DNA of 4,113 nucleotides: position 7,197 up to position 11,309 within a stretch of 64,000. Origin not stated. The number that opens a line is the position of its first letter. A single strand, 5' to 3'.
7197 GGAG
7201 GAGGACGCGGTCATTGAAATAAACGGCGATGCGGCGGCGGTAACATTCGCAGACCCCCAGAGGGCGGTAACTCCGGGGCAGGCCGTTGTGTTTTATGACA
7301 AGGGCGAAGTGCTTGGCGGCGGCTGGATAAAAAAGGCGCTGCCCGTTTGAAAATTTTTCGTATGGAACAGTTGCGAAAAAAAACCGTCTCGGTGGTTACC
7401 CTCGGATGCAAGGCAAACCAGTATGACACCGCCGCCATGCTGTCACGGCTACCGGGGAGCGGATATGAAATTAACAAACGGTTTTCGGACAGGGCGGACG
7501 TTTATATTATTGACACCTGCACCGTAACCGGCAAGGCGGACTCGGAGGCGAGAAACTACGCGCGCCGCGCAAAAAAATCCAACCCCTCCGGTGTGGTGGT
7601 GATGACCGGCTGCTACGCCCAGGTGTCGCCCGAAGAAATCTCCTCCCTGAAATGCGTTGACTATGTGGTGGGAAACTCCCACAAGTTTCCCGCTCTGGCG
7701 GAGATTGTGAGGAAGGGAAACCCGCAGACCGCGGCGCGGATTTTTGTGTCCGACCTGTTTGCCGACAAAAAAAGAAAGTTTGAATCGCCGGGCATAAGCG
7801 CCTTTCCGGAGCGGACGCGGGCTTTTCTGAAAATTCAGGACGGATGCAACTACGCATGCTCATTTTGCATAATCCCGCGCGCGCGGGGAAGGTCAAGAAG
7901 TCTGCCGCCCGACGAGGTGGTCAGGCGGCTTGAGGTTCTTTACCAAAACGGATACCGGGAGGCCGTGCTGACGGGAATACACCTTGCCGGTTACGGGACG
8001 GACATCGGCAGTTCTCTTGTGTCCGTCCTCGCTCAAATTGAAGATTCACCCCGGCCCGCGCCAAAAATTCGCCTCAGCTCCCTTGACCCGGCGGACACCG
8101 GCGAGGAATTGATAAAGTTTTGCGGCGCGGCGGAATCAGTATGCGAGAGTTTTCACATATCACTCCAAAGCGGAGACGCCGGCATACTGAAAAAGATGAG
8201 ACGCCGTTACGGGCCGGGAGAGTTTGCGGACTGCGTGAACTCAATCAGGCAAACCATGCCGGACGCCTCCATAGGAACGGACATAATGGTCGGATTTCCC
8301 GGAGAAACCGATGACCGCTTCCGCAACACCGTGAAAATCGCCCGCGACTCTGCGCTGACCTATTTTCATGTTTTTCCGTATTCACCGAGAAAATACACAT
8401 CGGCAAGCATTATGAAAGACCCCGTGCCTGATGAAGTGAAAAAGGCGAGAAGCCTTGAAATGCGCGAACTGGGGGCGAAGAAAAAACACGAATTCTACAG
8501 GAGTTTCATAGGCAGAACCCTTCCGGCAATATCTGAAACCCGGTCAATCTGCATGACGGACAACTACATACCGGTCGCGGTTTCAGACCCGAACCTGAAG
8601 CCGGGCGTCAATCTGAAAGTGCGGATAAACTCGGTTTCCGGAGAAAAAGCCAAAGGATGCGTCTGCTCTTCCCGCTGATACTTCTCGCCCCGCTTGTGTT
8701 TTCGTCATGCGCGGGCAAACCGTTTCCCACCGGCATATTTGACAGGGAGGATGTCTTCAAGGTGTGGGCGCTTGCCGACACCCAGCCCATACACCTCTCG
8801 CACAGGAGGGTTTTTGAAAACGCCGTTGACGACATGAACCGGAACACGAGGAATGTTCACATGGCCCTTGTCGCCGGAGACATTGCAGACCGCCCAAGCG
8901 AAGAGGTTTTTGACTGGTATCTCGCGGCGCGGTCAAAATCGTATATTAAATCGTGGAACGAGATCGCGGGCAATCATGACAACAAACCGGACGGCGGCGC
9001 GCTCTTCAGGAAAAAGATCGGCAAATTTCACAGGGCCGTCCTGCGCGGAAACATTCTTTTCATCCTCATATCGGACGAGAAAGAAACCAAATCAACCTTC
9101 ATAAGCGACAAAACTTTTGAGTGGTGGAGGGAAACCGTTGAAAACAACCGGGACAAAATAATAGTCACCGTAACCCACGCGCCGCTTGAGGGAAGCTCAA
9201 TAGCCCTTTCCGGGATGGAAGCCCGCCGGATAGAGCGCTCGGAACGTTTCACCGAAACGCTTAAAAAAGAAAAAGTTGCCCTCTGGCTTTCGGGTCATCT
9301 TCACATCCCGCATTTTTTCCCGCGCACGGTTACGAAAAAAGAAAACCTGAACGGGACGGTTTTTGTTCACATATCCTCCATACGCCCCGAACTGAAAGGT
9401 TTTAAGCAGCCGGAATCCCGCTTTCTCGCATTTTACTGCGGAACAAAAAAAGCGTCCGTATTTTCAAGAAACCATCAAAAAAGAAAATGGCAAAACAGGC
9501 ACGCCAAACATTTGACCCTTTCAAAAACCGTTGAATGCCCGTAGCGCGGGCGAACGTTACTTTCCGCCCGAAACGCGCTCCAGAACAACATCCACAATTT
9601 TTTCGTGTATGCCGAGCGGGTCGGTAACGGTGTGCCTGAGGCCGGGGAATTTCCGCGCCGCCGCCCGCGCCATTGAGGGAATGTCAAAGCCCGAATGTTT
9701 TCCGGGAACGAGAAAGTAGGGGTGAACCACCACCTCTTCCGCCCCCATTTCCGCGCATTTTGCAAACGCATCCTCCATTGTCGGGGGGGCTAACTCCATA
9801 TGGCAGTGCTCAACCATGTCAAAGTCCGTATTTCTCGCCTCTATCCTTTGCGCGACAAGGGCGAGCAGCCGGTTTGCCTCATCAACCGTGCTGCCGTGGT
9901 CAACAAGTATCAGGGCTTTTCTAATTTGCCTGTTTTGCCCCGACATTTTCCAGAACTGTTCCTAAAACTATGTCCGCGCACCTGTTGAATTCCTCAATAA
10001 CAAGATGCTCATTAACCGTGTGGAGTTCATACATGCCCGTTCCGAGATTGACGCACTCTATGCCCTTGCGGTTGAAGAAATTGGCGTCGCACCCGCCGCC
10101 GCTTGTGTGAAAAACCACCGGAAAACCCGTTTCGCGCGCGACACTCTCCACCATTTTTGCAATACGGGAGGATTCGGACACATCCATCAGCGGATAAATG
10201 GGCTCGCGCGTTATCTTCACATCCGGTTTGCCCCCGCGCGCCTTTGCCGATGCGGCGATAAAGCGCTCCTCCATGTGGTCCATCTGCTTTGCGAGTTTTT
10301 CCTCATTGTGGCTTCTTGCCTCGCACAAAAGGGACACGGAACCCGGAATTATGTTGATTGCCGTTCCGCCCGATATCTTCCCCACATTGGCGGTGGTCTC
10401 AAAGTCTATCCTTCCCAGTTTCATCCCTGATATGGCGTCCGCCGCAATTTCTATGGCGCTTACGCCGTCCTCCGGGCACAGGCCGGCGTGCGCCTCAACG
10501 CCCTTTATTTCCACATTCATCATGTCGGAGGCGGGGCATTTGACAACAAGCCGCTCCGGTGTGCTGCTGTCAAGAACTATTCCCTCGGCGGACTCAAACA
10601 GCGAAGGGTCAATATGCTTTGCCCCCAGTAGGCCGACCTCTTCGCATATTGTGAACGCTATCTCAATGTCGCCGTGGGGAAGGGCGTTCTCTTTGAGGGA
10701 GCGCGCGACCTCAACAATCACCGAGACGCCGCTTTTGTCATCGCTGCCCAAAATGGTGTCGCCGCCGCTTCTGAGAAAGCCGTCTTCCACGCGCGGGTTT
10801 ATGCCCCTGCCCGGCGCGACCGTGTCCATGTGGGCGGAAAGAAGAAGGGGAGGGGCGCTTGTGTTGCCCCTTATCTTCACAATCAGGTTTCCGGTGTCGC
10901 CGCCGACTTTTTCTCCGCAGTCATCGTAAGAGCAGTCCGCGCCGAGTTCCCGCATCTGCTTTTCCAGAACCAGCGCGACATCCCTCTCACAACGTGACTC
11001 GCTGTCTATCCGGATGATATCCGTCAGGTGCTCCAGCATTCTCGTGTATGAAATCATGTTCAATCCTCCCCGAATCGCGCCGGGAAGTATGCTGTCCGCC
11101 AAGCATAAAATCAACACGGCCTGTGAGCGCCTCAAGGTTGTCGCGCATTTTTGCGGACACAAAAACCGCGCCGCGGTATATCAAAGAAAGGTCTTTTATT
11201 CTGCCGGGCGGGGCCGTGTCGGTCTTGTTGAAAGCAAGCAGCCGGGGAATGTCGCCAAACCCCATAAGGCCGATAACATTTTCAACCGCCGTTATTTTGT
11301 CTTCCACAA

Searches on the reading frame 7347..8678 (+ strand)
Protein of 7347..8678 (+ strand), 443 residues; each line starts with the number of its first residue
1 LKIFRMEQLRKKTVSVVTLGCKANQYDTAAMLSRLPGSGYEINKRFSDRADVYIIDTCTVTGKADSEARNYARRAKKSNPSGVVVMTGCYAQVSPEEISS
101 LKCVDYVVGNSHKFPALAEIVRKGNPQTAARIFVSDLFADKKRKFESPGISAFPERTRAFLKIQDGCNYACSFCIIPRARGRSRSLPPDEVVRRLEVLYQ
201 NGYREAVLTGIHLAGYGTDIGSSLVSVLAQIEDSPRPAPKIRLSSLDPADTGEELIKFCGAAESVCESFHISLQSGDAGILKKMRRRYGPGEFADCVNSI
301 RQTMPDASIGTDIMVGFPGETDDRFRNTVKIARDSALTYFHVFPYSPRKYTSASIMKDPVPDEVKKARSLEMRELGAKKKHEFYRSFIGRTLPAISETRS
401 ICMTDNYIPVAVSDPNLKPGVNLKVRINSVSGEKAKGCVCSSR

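Call 13: search_protein_families(library=pfam, proteins=[window:7347-8675:+])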
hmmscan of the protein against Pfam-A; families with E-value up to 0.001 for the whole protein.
window:7347-8675:+ (443 aa): 2 families
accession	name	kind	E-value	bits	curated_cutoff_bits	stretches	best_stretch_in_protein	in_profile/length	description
PF00919.26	UPF0004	-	1.5e-23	83.1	27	1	14-109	2-98/98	Uncharacterized protein family UPF0004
PF04055.27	Radical_SAM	-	1.7e-22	80.8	29.5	1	162-330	2-164/166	Radical SAM superfamily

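Call 77: find_encoding_contigs(protein=window:7347-8678:+, flank=10000, max_places=10)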
Protein window:7347-8678:+ (443 aa): 5 contigs read that carry it; 3 places shown.
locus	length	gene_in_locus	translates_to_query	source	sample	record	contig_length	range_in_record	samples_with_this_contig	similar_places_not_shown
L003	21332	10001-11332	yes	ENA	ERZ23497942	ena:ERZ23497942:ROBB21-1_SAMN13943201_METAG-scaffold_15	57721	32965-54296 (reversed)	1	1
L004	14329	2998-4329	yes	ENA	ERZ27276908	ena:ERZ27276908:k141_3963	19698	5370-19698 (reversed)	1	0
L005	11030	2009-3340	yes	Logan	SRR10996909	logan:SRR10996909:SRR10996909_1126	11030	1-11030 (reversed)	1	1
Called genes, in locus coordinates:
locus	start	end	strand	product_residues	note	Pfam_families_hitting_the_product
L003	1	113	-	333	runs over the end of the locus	PF01118:Semialdhyde_dh, PF02774:Semialdhyde_dhC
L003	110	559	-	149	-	PF02502:LacAB_rpiB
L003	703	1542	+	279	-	PF01012:ETF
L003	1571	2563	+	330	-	PF01012:ETF, PF00766:ETF_alpha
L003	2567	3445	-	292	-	PF01177:Asp_Glu_race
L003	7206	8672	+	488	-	PF05658:YadA_head (weak)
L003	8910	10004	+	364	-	PF00733:Asn_synthase (weak), PF03054:tRNA_Me_trans, PF06508:QueC (weak), PF20259:tRNA_Me_trans_M, PF20258:tRNA_Me_trans_C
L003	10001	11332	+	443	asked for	PF00919:UPF0004, PF04055:Radical_SAM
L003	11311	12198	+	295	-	PF00149:Metallophos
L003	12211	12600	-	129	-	PF06180:CbiK (weak), PF01903:CbiX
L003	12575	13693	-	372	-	PF04389:Peptidase_M28, PF01546:Peptidase_M20, PF05343:Peptidase_M42, PF07687:M20_dimer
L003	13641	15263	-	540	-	PF13167:GTP-bdg_N, PF16360:GTP-bdg_M, PF01926:MMR_HSR1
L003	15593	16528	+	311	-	PF00296:Bac_luciferase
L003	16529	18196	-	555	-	PF00501:AMP-binding, PF13193:AMP-binding_C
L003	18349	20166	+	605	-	PF05658:YadA_head (faint), PF03895:YadA_anchor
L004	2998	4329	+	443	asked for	PF00919:UPF0004, PF04055:Radical_SAM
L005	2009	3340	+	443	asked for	PF00919:UPF0004, PF04055:Radical_SAM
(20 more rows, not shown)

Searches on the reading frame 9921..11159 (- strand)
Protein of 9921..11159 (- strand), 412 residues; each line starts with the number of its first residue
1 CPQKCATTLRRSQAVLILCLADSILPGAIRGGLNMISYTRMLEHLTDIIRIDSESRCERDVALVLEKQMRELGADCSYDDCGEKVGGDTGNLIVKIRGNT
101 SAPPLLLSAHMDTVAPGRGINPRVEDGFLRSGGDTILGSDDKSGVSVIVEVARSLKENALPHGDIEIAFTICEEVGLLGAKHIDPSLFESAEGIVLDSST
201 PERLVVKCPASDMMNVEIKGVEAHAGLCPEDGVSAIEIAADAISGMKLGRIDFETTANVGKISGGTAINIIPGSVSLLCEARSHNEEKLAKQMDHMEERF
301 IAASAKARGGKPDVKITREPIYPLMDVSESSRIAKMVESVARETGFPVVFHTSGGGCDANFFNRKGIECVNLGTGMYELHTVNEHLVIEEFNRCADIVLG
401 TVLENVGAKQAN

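Call 13: search_protein_families(library=pfam, proteins=[window:9921-11159:-])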
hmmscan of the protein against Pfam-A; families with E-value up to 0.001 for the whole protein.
window:9921-11159:- (412 aa): 4 families
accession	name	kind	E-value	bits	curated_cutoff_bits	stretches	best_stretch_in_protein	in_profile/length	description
PF01546.33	Peptidase_M20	-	3.4e-18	66.7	24.6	1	106-402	1-204/206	Peptidase family M20/M25/M40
PF05343.19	Peptidase_M42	-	1.1e-17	64.5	23.2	1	140-200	134-192/292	M42 glutamyl aminopeptidase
PF07687.19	M20_dimer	-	8.7e-17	61.5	21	1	214-302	9-101/107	Peptidase dimerisation domain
PF04389.22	Peptidase_M28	-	4.7e-13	49.7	21.3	1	91-183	1-76/193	Peptidase family M28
